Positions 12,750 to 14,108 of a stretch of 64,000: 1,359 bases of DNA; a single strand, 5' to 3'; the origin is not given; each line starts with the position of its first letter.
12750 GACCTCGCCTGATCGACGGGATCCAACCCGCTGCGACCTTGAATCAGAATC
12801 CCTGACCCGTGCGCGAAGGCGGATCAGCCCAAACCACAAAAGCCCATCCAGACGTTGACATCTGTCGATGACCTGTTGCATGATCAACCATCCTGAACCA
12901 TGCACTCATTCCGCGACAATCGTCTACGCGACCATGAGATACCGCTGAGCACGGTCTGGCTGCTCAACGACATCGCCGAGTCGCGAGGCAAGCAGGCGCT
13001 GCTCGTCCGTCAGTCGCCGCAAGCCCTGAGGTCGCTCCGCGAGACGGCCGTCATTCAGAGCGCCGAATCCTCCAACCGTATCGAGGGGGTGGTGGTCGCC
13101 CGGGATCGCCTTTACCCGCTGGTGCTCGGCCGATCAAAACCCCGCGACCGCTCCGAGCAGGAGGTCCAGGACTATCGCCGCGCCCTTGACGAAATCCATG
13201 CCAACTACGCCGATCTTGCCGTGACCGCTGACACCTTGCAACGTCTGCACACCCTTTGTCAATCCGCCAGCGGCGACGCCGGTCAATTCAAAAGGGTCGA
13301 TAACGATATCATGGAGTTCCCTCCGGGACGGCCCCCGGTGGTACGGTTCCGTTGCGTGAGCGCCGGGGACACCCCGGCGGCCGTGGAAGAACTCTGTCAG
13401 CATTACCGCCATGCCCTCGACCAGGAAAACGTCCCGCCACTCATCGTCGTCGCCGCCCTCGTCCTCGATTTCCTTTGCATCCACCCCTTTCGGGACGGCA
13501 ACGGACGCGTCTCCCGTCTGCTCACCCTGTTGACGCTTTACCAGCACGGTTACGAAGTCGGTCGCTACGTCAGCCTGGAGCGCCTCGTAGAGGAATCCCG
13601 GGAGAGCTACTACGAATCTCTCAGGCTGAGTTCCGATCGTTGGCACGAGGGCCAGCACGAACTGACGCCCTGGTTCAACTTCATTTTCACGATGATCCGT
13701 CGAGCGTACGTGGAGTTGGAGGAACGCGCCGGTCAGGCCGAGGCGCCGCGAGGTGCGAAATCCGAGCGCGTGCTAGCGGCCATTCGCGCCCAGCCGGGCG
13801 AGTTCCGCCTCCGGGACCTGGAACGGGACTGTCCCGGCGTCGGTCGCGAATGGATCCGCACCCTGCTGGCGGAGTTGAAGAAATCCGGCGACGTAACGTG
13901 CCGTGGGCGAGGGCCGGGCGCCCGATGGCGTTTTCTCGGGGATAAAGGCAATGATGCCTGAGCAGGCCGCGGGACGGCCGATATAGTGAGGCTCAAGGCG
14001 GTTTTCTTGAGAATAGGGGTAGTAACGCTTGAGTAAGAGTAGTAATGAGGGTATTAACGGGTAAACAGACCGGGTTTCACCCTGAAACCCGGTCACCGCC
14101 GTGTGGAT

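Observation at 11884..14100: Lower-GC toxin-antitoxin / Fic islet with decayed partners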

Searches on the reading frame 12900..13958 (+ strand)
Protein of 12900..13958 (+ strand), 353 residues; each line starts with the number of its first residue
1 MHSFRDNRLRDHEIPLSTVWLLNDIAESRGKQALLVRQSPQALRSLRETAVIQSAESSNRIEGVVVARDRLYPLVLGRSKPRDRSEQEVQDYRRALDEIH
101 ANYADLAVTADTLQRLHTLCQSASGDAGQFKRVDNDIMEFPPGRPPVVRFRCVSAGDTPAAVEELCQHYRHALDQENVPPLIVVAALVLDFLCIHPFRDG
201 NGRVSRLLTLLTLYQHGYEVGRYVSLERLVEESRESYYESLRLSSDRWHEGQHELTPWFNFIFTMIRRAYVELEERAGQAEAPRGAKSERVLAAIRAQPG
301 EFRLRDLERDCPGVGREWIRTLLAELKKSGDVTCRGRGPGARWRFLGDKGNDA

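Call 6: search_protein_families(library=pfam, proteins=[window:12900-13958:+], max_evalue=0.1)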
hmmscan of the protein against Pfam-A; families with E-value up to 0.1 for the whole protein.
window:12900-13958:+ (353 aa): 4 families
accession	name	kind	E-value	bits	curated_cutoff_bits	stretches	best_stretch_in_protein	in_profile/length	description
PF02661.23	Fic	-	1.3e-15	58.4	24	1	108-212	2-92/93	Fic/DOC family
PF13784.11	Fic_N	-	2.9e-05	24.5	26.7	1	46-97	27-78/82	Fic/DOC family N-terminal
PF21325.3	SHPRH_helical-1st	-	0.0099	16.5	27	1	85-120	40-73/95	E3 ubiquitin-protein ligase SHPRH, first helical domain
PF19071.5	DUF5767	-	0.097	13.2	26.9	0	83-123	34-74/84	Family of unknown function (DUF5767)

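Call 7: find_encoding_contigs(protein=window:12900-13958:+, flank=10000, max_places=10)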
Protein window:12900-13958:+ (353 aa): no gene with exactly this product is on record in the collection.

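Call 8: search_protein_families(library=ncbifam, proteins=[window:12900-13958:+], max_evalue=0.1)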
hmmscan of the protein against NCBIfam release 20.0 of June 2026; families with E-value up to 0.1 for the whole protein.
window:12900-13958:+ (353 aa): 5 families
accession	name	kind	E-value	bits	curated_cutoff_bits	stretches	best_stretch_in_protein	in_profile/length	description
NF046030.1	ProtAdlyltaseSoFic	equivalog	3.5e-15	55.8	550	1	52-267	57-260/361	protein adenylyltransferase Fic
TIGR02613.1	mob_myst_B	hypoth_equivalog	5.8e-06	26.3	124.4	1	162-247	90-175/186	mobile mystery protein B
NF041381.1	XopAC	subfamily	0.0018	17.1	450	1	107-217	303-415/451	XopAC/AvrAC family type III secretion system effector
TIGR01550.1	DOC_P1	subfamily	0.025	14.8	38.65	1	184-221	55-92/122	type II toxin-antitoxin system death-on-curing family toxin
NF045983.1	ProtAdnltaseVbhT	equivalog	0.059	12.5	800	1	193-241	133-182/419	type II toxin-antitoxin system protein adenylyltransferase VbhT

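Call 36: search_solved_structures(query=window:12900-13958:+, max_evalue=0.001, show_alignments=1)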
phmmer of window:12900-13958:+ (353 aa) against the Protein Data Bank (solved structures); distinct sequences matched with E-value up to 0.001: 22.
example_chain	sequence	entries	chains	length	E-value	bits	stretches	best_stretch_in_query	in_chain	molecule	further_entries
8uqu_A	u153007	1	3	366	1.1e-90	307.8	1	21-343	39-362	Fido domain-containing protein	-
9vjc_A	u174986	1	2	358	2.9e-11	46.6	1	54-246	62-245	Protein adenylyltransferase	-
3eqx_A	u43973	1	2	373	3.8e-10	42.9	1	52-268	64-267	FIC DOMAIN CONTAINING TRANSCRIPTIONAL REGULATOR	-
3zcn_A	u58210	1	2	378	3.9e-10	42.9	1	52-268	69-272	ADENOSINE MONOPHOSPHATE-PROTEIN TRANSFERASE SOFIC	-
9tch_A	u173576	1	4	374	7.8e-10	41.9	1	53-268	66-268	Protein adenylyltransferase SoFic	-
9tcl_B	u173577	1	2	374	7.9e-10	41.9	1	53-268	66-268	Protein adenylyltransferase SoFic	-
9tc4_A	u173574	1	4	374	8.6e-10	41.7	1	53-268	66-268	Protein adenylyltransferase SoFic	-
4rgl_A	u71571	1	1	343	2.9e-09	40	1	17-298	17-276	Filamentation induced by cAMP protein Fic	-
3zec_A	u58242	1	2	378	3.4e-09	39.8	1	53-268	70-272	ADENOSINE MONOPHOSPHATE-PROTEIN TRANSFERASE SOFIC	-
3cuc_A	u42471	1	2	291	1.3e-08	37.9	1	150-264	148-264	Protein of unknown function with a Fic domain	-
9tb0_A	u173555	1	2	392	2.2e-08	37.1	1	53-268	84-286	Protein adenylyltransferase SoFic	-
8cil_A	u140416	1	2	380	6.6e-08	35.5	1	134-267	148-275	Fic family protein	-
7cb8_A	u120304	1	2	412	3.5e-05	26.6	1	174-242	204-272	Fic-domain containing protein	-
6i7j_A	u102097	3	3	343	4.4e-05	26.2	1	159-243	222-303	Adenosine monophosphate-protein transferase FICD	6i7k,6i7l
6i7g_A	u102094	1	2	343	5.1e-05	26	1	160-243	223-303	Adenosine monophosphate-protein transferase FICD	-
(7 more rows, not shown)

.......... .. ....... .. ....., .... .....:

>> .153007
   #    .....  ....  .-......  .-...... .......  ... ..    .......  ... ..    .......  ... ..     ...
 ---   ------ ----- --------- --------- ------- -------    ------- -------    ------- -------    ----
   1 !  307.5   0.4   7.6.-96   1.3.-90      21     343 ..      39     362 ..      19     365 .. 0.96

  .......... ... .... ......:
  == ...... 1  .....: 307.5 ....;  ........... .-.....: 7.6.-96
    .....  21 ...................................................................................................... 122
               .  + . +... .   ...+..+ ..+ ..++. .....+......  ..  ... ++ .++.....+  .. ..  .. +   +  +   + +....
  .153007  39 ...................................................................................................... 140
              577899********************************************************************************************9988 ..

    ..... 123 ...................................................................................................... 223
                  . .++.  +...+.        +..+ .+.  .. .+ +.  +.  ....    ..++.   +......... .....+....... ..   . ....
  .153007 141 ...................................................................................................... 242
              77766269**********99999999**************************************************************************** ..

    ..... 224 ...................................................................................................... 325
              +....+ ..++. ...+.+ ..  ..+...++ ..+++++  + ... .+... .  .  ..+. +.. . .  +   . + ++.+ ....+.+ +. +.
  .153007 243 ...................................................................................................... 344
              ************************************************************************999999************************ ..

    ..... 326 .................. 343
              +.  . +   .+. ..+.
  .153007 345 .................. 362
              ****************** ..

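Call 46: find_homologous_proteins(query=window:12900-13958:+, max_evalue=1e-30)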
Query window:12900-13958:+ (353 aa): 7897 proteins with E <= 1e-30 among 8000 candidates; the best 120 are listed.
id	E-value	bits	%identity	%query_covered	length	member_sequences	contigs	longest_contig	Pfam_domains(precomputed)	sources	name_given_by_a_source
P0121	5.0e-236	801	100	100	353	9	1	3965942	PF02661.24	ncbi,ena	-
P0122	2.0e-213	726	90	100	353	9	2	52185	PF02661.24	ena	-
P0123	5.1e-213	725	91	99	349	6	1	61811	PF02661.24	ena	-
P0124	2.6e-202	690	84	100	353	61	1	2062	PF13784.12,PF02661.24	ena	-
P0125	3.6e-202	689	84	100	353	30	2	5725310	PF02661.24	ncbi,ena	-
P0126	7.2e-201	685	83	100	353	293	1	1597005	PF02661.24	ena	-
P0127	1.1e-198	678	82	100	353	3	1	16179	PF02661.24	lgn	-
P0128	1.6e-193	661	80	100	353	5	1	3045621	PF02661.24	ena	-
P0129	1.8e-193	661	80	100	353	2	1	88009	PF02661.24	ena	-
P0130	2.1e-193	660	80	100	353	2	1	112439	PF13784.12,PF02661.24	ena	-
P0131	2.7e-191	654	83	98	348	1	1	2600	PF13784.12,PF02661.24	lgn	-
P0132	7.2e-191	652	80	100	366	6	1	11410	PF02661.24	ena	-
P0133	2.8e-189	647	80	100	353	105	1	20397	PF02661.24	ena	-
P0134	2.9e-179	614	75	100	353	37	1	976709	PF02661.24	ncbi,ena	-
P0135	9.1e-179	612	79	95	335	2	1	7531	PF02661.24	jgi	-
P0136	6.7e-178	609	78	97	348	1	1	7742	PF02661.24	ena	-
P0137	4.2e-177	607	76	97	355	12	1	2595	PF02661.24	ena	-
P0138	4.7e-177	607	74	100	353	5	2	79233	PF02661.24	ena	-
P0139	5.7e-177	606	74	99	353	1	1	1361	PF02661.24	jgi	-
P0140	9.3e-177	606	73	100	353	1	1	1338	PF02661.24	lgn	-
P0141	1.2e-176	605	73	100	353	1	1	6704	PF02661.24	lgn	-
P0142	1.7e-176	605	73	100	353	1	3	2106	PF02661.24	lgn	-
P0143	2.5e-176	604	73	100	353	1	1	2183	PF02661.24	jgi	jgi:Fic family protein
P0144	3.8e-176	604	73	100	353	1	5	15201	PF02661.24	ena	-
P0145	6.7e-176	603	73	100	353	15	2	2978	PF02661.24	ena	-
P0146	8.5e-176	603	74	100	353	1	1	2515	PF02661.24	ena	-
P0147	1.0e-175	602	73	100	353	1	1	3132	PF02661.24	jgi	jgi:Fic family protein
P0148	1.2e-175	602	72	100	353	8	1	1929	PF02661.24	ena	-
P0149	1.3e-175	602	72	100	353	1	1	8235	PF02661.24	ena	-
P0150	2.4e-175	601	73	100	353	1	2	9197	PF02661.24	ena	-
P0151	3.7e-175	600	72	100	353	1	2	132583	PF02661.24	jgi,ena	-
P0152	4.1e-175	600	72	100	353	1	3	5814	PF02661.24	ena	-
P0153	1.2e-174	599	75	100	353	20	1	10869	PF02661.24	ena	-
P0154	2.1e-174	598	75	100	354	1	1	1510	PF02661.24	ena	-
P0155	2.6e-174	598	72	100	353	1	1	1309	PF02661.24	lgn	-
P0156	2.7e-174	598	72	100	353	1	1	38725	PF02661.24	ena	-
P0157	3.1e-174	597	76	97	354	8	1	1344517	PF02661.24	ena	-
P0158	4.5e-174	597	80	93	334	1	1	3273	PF02661.24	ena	-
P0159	7.8e-174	596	72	100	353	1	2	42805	PF02661.24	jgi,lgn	-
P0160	8.8e-174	596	72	100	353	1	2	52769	PF02661.24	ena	-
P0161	1.1e-173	596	74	100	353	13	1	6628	PF02661.24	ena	-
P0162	1.4e-173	595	72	100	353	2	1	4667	PF02661.24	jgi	jgi:Fic family protein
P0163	1.7e-173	595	72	100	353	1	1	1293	PF02661.24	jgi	jgi:Fic family protein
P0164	4.7e-173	594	73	99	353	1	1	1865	PF02661.24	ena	-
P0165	5.1e-173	593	71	100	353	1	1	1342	PF02661.24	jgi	jgi:Fic family protein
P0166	5.3e-173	593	71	100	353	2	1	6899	PF02661.24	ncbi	-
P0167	5.3e-173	593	72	99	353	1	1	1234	PF02661.24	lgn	-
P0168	6.4e-173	593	71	99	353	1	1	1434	PF02661.24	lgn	-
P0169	7.0e-173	593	71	100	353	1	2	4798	PF02661.24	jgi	jgi:Fic family protein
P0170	1.1e-172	592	71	100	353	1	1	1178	PF02661.24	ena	-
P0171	1.3e-172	592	72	100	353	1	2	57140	PF02661.24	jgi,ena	jgi:Fic family protein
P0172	2.1e-172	591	73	100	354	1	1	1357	PF02661.24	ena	-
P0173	3.7e-172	591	71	100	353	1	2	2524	PF02661.24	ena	-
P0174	3.7e-172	591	71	100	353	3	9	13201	PF02661.24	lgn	-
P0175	5.4e-172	590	75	97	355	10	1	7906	PF02661.24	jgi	-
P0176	6.1e-172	590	71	100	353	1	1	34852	PF02661.24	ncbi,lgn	-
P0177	6.2e-172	590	77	94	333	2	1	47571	PF02661.24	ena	-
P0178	1.3e-171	589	71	99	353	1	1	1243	PF02661.24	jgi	jgi:Fic family protein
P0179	1.3e-171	589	72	100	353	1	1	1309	PF02661.24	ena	-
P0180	1.8e-171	588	73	100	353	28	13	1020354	PF02661.24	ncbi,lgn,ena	-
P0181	3.1e-171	588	71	100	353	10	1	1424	PF02661.24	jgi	jgi:Fic family protein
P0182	3.3e-171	587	75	97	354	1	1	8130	PF02661.24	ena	-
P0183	4.6e-171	587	71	100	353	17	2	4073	PF02661.24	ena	-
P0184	7.9e-171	586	72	100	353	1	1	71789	PF02661.24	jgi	-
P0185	1.4e-170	585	70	100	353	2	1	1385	PF02661.24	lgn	-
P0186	3.1e-170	584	71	99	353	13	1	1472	PF02661.24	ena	-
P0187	3.6e-170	584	70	100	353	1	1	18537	PF02661.24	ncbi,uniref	ncbi:Fic family protein [Pontiella sp.]|uniref:Fic family protein n=2 Tax=Pontiella sp. TaxID=283746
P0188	4.9e-170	584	71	100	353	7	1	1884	PF02661.24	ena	-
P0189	6.2e-170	583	68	100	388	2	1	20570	PF02661.24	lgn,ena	-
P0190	7.5e-170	583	70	100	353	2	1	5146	PF02661.24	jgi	jgi:Fic family protein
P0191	1.2e-169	582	70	100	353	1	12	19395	PF02661.24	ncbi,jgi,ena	-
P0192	1.3e-169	582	71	99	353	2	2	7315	PF02661.24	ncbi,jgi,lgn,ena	jgi:Fic family protein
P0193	2.2e-169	581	68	100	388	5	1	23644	PF02661.24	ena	-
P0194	4.1e-169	581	73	96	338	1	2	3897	PF02661.24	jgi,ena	-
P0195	7.6e-169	580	73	96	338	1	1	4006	PF02661.24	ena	-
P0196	1.2e-168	579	70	100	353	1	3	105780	PF02661.24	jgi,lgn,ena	jgi:Fic family protein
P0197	1.5e-168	579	71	100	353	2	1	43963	PF02661.24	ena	-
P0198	1.7e-168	579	70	99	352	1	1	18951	PF02661.24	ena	-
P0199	3.6e-168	577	71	99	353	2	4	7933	PF02661.24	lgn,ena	-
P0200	6.9e-168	577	70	100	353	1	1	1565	PF02661.24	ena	-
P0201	7.3e-168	576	70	100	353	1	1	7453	PF02661.24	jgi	jgi:Fic family protein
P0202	1.1e-167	576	73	99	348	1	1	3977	PF02661.24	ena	-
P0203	1.4e-167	575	70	100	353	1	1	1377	PF02661.24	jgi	jgi:Fic family protein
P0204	1.4e-167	575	71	100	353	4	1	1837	PF02661.24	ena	-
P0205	1.7e-167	575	70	99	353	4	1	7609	PF02661.24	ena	-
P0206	2.2e-167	575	70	99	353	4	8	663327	PF02661.24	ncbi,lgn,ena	ncbi:MAG: Fic family protein [Limisphaerales bacterium]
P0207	5.1e-167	574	69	99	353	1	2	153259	PF02661.24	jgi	jgi:Fic family protein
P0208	5.1e-167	574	70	100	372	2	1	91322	PF02661.24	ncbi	-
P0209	7.3e-167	573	69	100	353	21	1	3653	PF02661.24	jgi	jgi:Fic family protein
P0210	1.3e-166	572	74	98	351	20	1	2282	PF02661.24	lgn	-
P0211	3.1e-166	571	70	99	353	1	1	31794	PF02661.24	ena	-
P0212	3.1e-166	571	69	99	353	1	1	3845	PF02661.24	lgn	-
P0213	3.3e-166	571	72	96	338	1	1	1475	PF02661.24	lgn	-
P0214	4.5e-166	571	72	95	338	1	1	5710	PF02661.24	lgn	-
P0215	1.6e-165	569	69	100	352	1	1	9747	PF02661.24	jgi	jgi:Fic family protein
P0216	2.7e-165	568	73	100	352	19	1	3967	PF02661.24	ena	-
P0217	3.3e-165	568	71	100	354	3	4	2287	PF02661.24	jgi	jgi:Fic family protein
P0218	4.3e-165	567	68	99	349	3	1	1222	PF02661.24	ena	-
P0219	1.7e-164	565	69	100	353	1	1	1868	PF02661.24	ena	-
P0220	2.1e-164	565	70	99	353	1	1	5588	PF02661.24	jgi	jgi:Fic family protein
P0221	2.2e-164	565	69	100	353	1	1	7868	PF02661.24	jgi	jgi:Fic family protein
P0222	5.8e-164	564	70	100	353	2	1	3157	PF02661.24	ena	-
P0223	6.0e-164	564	71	96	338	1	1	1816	PF02661.24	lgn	-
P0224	6.6e-164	563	68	100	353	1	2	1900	PF02661.24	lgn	-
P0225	8.9e-164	563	70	100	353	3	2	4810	PF02661.24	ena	-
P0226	1.2e-163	563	70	100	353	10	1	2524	PF02661.24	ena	-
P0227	1.3e-163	562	69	99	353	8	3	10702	PF02661.24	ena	-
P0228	1.9e-163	562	69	100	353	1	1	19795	PF02661.24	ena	-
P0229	2.8e-163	561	67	100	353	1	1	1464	PF02661.24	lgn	-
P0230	5.3e-163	560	70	100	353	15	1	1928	PF02661.24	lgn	-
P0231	7.9e-163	560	69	100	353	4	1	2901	PF02661.24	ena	-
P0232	1.4e-162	559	67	100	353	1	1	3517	PF02661.24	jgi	-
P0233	1.4e-161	556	70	100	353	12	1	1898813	PF02661.24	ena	-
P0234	1.7e-161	555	68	99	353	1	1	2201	PF02661.24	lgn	-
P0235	3.0e-161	555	67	100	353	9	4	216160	PF02661.24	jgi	jgi:Fic family protein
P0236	4.4e-161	554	70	95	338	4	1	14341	PF02661.24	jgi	jgi:Fic family protein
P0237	4.8e-161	554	68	100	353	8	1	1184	PF02661.24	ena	-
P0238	8.5e-161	553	70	99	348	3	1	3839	PF02661.24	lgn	-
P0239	9.0e-161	553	67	100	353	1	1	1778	PF02661.24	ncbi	-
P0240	9.1e-161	553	69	100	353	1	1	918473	PF02661.24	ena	-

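Call 47: find_encoding_contigs(protein=P0125, flank=3500, max_places=2)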
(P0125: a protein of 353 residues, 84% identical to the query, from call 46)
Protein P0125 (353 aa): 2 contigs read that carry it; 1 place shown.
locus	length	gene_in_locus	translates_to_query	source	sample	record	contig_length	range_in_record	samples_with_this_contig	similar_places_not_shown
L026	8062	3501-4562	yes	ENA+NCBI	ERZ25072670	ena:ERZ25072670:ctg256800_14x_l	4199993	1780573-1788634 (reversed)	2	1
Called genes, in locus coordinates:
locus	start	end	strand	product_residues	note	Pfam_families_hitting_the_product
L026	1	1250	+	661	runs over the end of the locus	PF02518:HATPase_c (faint), PF13589:HATPase_c_3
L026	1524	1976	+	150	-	-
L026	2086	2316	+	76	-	PF01402:RHH_1 (weak)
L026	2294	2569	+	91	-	PF05016:ParE_toxin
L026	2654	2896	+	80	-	PF15937:PrlF_antitoxin, PF04014:MazE_antitoxin (weak)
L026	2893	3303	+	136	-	PF01850:PIN, PF13470:PIN_3 (weak)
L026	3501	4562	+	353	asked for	PF02661:Fic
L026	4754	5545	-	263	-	-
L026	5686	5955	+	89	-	PF01244:Peptidase_M19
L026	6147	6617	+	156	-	PF04073:tRNA_edit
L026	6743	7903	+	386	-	PF00155:Aminotran_1_2, PF00266:Aminotran_5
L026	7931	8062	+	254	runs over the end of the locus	PF00106:adh_short, PF02737:3HCDH_N (faint), PF08659:KR, PF01370:Epimerase (weak), PF13561:adh_short_C2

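Call 48: find_encoding_contigs(protein=P0134, flank=3500, max_places=2)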
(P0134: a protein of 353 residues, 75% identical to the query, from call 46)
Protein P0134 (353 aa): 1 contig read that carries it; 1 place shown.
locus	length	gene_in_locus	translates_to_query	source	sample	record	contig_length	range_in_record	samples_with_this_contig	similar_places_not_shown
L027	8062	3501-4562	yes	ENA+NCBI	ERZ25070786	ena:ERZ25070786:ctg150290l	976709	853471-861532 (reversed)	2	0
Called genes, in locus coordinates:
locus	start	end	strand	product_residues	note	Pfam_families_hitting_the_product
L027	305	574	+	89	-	-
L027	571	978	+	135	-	PF01042:Ribonuc_L-PSP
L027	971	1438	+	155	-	PF12867:DinB_2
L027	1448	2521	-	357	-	PF01408:GFO_IDH_MocA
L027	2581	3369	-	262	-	PF01261:AP_endonuc_2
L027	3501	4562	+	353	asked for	PF02661:Fic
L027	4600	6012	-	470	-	PF13378:MR_MLE_C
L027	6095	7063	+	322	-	PF00248:Aldo_ket_red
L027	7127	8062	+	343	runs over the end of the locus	PF01266:DAO, PF01946:Thi4, PF12831:FAD_oxidored, PF13450:NAD_binding_8, PF01593:Amino_oxidase (weak)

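Call 49: find_encoding_contigs(protein=P0206, flank=3500, max_places=3)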
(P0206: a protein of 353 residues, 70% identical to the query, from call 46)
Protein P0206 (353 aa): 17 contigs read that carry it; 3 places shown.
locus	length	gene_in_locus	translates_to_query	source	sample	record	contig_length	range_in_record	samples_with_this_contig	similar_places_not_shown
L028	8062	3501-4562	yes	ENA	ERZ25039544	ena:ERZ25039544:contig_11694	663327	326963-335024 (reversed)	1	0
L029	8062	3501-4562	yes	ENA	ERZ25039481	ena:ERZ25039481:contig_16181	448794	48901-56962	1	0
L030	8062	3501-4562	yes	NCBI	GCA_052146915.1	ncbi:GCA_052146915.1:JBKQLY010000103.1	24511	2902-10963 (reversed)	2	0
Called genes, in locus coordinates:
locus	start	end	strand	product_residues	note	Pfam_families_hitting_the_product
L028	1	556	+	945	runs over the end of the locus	PF13802:Gal_mutarotas_2, PF07691:PA14, PF01055:Glyco_hydro_31_2nd, PF21365:Glyco_hydro_31_3rd, PF17137:DUF5110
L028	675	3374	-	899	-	PF00270:DEAD, PF04851:ResIII (weak), PF22527:DEXQc_Suv3, PF00271:Helicase_C (weak), PF12029:DUF3516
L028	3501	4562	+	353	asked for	PF02661:Fic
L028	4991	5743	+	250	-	PF24391:HD-CE, PF01966:HD (faint)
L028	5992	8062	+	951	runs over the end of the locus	PF00072:Response_reg, PF00989:PAS (weak), PF08448:PAS_4, PF08448:PAS_4, PF00989:PAS, PF08448:PAS_4, PF08448:PAS_4, PF07228:SpoIIE, +7 more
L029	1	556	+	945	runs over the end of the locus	PF13802:Gal_mutarotas_2, PF07691:PA14, PF01055:Glyco_hydro_31_2nd, PF21365:Glyco_hydro_31_3rd, PF17137:DUF5110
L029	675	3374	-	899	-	PF00270:DEAD, PF04851:ResIII (weak), PF22527:DEXQc_Suv3, PF00271:Helicase_C (weak), PF12029:DUF3516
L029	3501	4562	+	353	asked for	PF02661:Fic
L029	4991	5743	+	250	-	PF24391:HD-CE, PF01966:HD (faint)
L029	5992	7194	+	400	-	PF00072:Response_reg, PF00989:PAS (weak), PF08448:PAS_4, PF13188:PAS_8 (faint), PF13426:PAS_9 (faint), PF08448:PAS_4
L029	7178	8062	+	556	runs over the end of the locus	PF00989:PAS, PF08448:PAS_4, PF13426:PAS_9, PF08447:PAS_3 (faint), PF08348:PAS_6 (faint), PF08448:PAS_4, PF07228:SpoIIE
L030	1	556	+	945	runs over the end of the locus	PF13802:Gal_mutarotas_2, PF07691:PA14, PF01055:Glyco_hydro_31_2nd, PF21365:Glyco_hydro_31_3rd, PF17137:DUF5110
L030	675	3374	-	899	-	PF00270:DEAD, PF04851:ResIII (weak), PF22527:DEXQc_Suv3, PF00271:Helicase_C (weak), PF12029:DUF3516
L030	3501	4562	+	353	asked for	PF02661:Fic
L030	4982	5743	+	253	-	PF24391:HD-CE, PF01966:HD (faint)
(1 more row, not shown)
